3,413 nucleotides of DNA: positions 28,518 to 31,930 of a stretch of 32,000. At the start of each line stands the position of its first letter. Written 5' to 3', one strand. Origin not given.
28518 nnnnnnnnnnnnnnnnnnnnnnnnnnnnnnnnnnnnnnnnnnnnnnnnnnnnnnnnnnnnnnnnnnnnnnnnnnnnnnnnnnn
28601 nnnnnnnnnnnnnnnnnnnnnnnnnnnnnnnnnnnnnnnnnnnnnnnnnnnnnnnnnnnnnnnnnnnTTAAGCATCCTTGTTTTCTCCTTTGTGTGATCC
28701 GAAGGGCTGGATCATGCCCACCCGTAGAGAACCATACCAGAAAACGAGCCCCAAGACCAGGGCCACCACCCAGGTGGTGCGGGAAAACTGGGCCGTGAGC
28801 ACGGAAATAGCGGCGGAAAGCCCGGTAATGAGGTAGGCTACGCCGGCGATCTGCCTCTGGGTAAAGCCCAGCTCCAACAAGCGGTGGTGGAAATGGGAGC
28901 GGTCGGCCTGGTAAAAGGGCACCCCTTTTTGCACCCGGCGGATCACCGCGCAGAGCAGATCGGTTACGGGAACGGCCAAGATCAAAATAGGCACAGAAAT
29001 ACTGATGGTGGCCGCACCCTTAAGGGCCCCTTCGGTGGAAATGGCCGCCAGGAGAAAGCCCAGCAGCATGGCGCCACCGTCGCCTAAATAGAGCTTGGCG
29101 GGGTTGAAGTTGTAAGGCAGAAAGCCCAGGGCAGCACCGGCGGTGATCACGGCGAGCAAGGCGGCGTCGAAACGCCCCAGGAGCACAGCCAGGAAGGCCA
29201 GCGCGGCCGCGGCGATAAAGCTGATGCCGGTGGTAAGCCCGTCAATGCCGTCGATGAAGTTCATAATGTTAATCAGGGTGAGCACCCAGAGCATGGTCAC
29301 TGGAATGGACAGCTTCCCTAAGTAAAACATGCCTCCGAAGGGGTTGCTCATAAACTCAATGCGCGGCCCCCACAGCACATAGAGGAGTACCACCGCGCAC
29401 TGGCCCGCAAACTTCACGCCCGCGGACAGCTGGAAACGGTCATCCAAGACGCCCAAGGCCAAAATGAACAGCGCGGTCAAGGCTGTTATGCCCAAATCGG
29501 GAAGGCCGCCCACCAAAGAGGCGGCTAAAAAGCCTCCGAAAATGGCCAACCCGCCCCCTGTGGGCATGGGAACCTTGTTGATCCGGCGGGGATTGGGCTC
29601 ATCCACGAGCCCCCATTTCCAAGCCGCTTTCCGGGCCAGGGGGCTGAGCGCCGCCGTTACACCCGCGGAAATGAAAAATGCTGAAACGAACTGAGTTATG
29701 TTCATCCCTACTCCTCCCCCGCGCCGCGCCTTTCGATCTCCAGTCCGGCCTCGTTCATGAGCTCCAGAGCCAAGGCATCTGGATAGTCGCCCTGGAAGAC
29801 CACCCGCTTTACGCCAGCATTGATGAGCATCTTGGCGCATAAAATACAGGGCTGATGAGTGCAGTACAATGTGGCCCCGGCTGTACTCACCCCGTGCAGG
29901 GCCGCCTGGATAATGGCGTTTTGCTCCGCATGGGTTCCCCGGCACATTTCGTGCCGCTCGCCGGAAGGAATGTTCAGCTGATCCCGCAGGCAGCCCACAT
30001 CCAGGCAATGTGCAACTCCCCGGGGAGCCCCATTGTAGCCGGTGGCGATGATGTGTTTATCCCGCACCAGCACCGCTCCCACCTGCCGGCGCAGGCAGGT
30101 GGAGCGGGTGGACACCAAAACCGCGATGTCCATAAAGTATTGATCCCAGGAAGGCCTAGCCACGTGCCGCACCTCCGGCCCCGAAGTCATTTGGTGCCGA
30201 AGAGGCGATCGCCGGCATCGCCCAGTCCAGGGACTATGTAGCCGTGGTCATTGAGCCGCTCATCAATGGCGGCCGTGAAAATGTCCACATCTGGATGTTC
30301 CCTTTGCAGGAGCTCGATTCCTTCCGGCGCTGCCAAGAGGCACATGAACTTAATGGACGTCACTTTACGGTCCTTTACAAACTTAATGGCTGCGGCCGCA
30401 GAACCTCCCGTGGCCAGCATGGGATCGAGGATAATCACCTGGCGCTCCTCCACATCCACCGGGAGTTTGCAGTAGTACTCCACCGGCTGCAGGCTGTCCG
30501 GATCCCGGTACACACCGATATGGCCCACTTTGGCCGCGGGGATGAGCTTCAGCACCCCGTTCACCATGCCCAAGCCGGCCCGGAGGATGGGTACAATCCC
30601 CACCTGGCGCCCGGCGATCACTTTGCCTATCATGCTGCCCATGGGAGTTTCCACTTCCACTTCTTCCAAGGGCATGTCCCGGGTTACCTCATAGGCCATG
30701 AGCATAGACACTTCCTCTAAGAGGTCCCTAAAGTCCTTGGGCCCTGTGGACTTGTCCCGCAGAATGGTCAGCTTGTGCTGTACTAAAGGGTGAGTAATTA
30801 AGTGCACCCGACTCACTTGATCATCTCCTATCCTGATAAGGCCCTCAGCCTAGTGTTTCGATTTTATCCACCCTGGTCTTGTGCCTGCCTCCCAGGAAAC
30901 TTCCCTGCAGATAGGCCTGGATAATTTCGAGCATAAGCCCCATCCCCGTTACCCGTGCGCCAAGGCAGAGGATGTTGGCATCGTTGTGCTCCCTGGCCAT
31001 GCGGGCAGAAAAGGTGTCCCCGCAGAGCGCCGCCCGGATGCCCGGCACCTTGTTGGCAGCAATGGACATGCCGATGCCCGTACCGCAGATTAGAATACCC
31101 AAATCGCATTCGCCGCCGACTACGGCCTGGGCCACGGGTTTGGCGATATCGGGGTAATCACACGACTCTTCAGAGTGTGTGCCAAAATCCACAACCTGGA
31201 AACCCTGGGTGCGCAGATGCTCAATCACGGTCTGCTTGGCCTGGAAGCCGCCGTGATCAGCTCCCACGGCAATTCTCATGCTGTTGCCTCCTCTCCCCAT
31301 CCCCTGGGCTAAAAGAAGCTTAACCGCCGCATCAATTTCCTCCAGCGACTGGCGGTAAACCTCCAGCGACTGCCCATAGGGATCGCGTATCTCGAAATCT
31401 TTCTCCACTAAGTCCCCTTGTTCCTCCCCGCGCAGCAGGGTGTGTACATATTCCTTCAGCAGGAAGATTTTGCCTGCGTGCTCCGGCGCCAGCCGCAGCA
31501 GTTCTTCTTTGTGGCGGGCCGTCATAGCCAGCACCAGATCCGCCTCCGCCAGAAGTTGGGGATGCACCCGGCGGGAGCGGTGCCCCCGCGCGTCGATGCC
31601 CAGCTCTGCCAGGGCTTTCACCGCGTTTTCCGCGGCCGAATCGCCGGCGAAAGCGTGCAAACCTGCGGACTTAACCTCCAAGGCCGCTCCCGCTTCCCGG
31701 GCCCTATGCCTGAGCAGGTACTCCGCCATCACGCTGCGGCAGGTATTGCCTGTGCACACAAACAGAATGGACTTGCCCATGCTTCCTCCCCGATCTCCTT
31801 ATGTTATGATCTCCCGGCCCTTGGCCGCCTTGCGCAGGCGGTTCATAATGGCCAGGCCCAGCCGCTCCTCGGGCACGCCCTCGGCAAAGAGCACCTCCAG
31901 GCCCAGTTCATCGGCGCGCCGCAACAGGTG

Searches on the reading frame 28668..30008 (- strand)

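Call 81: search_protein_families(library=pfam, proteins=[window:28668-30008:-], max_evalue=0.00001)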
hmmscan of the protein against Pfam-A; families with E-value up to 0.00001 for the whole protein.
window:28668-30008:- (446 aa): 1 family
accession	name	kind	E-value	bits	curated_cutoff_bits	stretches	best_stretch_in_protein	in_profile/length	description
PF00953.26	Glycos_transf_4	-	5e-37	127.8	27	1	175-325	4-157/160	Glycosyl transferase family 4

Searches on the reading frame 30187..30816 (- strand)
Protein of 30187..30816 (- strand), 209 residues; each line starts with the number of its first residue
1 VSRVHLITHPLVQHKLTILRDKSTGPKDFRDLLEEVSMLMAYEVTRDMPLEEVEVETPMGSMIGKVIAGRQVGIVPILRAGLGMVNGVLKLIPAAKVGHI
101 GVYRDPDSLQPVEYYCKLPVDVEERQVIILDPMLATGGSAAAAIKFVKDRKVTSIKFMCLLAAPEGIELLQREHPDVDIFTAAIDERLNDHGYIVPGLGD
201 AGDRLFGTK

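Call 81: search_protein_families(library=pfam, proteins=[window:30187-30816:-], max_evalue=0.00001)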
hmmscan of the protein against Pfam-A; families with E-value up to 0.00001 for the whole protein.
window:30187-30816:- (209 aa): 2 families
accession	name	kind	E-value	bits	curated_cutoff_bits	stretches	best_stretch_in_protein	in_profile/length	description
PF14681.12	UPRTase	-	5.5e-81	271.4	27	1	7-208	2-206/206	Uracil phosphoribosyltransferase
PF00156.33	Pribosyltran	-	5.2e-10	39.3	26.3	1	64-170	24-133/158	Phosphoribosyl transferase domain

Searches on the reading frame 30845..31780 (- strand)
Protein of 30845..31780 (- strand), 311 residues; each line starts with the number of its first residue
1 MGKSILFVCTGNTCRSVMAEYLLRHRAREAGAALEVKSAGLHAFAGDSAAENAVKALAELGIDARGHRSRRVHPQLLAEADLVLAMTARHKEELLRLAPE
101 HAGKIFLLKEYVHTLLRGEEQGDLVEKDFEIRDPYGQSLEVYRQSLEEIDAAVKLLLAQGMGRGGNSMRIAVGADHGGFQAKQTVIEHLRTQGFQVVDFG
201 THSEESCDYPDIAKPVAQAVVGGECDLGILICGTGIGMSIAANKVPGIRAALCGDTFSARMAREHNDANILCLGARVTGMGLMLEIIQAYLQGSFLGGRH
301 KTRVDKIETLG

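Call 81: search_protein_families(library=pfam, proteins=[window:30845-31780:-], max_evalue=0.00001)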
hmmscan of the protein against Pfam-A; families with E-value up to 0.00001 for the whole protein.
window:30845-31780:- (311 aa): 2 families
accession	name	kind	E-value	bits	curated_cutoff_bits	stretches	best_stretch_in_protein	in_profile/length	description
PF02502.23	LacAB_rpiB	-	4.9e-62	208.4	24.7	1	170-307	1-138/138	Ribose/Galactose Isomerase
PF01451.26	LMWPc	-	1.8e-35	122.7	23.2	1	5-156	1-143/144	Low molecular weight phosphotyrosine protein phosphatase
